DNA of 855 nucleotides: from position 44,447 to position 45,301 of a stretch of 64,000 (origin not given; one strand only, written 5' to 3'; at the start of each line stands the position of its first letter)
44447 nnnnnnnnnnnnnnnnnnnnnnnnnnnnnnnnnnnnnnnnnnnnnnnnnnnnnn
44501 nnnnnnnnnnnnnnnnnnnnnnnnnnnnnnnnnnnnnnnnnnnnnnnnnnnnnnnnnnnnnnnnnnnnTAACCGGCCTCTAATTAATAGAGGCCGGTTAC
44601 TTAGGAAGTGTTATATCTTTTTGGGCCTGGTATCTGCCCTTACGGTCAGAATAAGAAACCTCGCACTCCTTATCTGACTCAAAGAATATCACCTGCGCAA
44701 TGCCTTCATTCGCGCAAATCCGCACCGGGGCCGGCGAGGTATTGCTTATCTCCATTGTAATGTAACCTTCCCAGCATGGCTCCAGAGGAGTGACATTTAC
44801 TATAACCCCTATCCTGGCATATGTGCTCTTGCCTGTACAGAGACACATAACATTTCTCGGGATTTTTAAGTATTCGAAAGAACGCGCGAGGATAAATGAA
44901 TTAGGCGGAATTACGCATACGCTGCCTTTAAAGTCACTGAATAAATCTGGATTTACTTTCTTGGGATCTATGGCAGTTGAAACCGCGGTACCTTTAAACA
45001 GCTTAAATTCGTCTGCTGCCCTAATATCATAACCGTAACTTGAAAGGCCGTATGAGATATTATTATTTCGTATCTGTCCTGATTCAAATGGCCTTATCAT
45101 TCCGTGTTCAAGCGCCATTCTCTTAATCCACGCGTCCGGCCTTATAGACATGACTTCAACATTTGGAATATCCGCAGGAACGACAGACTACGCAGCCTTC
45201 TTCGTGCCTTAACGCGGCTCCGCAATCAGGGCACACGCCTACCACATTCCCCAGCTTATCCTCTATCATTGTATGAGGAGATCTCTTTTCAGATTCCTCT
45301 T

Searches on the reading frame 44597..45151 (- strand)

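Call 62: search_protein_families(library=pfam, proteins=[window:44597-45151:-], max_evalue=0.001)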
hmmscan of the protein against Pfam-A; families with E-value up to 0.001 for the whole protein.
window:44597-45151:- (184 aa): 2 families
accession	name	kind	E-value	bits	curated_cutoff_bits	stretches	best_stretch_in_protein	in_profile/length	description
PF22769.1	DCD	-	7.3e-32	111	27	1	3-158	1-152/153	dCTP deaminase-like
PF00692.24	dUTPase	-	2e-05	24.8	22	1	80-161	25-106/129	dUTPase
